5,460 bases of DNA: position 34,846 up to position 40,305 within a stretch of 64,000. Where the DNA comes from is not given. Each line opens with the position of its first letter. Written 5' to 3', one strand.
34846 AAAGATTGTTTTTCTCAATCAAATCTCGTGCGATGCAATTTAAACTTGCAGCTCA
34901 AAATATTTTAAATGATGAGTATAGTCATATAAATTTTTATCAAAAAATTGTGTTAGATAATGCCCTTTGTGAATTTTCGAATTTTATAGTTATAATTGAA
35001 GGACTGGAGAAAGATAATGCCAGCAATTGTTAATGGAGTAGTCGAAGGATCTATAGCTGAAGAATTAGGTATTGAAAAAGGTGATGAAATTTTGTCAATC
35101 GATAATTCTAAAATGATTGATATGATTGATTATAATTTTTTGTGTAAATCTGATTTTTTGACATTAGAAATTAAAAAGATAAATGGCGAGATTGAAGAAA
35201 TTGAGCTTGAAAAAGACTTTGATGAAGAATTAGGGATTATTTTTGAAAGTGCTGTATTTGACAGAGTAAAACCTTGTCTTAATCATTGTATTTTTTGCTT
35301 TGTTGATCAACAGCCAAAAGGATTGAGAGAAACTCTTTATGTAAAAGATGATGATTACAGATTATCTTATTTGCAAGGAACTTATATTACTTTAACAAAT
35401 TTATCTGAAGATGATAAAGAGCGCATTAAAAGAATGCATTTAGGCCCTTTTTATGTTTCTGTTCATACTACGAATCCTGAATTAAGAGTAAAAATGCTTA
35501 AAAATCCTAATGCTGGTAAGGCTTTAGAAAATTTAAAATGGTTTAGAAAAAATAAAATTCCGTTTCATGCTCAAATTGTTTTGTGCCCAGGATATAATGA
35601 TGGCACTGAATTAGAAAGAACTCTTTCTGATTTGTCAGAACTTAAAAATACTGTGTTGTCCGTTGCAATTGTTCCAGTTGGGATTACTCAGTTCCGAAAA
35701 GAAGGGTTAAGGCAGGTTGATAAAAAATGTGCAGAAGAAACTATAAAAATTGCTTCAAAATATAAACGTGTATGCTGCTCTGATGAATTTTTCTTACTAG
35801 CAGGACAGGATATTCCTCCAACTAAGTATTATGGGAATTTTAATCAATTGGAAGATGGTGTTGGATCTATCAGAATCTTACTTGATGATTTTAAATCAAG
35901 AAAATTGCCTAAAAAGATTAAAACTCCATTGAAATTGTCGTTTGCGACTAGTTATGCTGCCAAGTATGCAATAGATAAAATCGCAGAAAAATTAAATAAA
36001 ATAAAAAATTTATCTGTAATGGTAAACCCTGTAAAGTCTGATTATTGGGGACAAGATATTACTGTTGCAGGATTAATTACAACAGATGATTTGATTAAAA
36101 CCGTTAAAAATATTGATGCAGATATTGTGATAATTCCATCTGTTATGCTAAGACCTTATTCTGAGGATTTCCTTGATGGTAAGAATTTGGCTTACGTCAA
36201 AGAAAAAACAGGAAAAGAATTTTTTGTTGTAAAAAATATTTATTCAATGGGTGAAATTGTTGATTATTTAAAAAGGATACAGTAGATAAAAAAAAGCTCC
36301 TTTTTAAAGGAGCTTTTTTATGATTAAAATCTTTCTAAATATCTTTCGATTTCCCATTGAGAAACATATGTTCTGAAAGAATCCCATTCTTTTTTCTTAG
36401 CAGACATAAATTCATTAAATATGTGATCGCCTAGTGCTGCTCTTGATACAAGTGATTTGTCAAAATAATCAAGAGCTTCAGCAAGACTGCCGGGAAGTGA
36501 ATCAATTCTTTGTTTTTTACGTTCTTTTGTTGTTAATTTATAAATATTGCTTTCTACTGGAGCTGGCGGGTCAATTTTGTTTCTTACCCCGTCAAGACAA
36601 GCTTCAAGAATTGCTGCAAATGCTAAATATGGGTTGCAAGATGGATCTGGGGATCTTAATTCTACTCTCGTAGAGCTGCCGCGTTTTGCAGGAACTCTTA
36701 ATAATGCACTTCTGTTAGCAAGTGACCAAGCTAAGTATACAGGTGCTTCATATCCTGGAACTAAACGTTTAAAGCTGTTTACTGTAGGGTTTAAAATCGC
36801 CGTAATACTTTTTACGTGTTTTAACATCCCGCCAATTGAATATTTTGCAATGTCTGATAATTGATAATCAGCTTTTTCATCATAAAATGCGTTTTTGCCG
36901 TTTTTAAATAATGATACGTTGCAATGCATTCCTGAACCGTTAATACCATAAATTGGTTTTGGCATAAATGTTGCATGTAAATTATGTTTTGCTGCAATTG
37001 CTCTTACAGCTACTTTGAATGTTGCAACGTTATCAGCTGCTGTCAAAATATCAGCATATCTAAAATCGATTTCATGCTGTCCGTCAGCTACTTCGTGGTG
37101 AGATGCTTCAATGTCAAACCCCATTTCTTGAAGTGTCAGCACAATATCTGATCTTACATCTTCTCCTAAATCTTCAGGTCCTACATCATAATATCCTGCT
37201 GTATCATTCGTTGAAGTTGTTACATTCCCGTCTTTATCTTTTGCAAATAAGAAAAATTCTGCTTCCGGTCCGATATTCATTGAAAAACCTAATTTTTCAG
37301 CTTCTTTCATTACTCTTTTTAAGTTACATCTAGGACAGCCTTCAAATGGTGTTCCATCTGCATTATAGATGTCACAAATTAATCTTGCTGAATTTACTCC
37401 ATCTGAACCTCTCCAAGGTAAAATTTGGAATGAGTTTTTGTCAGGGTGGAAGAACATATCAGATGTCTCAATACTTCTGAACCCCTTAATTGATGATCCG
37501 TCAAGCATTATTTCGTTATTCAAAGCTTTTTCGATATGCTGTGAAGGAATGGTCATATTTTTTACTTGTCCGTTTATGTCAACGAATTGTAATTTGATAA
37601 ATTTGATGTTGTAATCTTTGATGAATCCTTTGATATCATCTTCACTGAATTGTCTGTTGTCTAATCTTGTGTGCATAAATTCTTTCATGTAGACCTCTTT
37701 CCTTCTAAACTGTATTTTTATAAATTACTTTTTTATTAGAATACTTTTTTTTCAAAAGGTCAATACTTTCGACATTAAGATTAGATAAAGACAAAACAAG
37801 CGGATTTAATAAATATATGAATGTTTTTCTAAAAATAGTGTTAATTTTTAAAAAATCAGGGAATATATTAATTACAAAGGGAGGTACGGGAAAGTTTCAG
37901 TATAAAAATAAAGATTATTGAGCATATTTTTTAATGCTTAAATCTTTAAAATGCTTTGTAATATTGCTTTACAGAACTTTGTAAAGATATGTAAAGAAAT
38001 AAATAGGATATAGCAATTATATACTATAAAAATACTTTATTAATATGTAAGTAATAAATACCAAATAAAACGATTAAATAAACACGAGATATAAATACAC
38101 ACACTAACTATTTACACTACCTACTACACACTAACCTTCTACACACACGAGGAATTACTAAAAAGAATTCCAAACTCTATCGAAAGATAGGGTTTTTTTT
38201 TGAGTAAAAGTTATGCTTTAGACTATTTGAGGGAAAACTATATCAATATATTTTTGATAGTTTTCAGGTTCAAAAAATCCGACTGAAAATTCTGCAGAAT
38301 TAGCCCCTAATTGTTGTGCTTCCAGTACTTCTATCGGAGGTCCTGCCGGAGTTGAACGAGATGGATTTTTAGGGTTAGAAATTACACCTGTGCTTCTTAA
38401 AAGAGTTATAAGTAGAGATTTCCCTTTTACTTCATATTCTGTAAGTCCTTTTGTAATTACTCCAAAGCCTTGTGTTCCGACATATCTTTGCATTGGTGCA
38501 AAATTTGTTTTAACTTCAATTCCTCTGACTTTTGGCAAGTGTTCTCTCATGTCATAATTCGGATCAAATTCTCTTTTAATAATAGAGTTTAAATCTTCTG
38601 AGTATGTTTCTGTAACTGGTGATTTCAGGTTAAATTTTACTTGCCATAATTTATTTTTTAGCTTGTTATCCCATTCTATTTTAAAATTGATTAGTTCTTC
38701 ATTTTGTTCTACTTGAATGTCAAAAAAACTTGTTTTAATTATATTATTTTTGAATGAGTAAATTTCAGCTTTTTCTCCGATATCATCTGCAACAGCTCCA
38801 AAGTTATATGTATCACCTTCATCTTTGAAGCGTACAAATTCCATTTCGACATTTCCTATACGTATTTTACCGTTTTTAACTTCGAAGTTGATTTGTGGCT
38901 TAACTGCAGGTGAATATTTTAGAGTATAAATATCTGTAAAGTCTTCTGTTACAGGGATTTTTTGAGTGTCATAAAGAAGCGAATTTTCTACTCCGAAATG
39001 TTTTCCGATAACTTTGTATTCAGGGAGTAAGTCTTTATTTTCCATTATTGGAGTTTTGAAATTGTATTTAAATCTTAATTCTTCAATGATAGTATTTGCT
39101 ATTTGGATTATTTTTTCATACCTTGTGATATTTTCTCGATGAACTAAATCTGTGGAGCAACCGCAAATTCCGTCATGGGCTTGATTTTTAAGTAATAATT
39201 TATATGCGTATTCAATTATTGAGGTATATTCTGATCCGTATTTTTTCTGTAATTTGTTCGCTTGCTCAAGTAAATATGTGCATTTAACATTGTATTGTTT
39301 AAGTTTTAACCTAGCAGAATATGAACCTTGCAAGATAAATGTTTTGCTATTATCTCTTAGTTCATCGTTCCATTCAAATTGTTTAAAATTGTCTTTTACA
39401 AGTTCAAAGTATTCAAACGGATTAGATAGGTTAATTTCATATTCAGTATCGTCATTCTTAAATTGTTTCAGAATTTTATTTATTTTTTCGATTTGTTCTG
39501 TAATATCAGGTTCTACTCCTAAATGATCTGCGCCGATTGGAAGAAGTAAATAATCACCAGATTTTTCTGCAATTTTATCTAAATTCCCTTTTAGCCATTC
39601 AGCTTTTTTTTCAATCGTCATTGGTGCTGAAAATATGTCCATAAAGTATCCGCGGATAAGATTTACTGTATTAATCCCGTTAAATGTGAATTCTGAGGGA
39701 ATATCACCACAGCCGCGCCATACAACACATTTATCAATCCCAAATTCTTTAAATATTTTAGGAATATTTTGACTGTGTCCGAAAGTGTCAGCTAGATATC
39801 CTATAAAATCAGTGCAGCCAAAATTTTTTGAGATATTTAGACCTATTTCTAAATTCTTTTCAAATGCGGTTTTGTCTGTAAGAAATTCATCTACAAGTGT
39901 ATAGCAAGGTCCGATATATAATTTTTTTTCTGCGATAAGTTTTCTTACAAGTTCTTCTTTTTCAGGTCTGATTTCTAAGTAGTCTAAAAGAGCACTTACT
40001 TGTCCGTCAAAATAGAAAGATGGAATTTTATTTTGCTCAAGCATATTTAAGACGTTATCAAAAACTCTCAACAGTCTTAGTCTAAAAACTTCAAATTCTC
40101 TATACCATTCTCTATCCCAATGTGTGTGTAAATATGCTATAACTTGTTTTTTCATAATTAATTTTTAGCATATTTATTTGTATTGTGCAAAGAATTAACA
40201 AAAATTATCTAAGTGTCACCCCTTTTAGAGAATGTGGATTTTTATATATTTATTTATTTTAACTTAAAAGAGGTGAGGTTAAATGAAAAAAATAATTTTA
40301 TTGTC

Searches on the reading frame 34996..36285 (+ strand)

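Call 61: search_protein_families(library=pfam, proteins=[window:34996-36285:+], max_evalue=0.00001)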
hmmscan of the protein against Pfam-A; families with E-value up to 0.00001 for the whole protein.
window:34996-36285:+ (429 aa): 4 families
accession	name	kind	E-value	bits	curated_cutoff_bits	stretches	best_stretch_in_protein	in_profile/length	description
PF19238.5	Radical_SAM_2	-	1.8e-66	222.9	26.7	1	73-223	1-151/151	Radical SAM-like domain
PF04459.17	DUF512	-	1.5e-46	158.7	25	1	226-413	1-201/202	Protein of unknown function (DUF512)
PF17820.7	PDZ_6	-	7.7e-09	35.6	27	1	11-52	1-42/54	PDZ domain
PF04055.27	Radical_SAM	-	1.2e-07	32.4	29.5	0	138-205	91-158/166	Radical SAM superfamily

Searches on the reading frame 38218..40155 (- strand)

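Call 61: search_protein_families(library=pfam, proteins=[window:38218-40155:-], max_evalue=0.00001)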
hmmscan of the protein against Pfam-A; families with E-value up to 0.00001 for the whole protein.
window:38218-40155:- (645 aa): 2 families
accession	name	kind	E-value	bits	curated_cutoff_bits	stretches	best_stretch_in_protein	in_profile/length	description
PF01074.27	Glyco_hydro_38N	-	3.7e-24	86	25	1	5-257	2-258/270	Glycosyl hydrolases family 38 N-terminal domain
PF09261.16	Alpha-mann_mid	-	6.9e-12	45.7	31.1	1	276-359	4-91/96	Alpha mannosidase middle domain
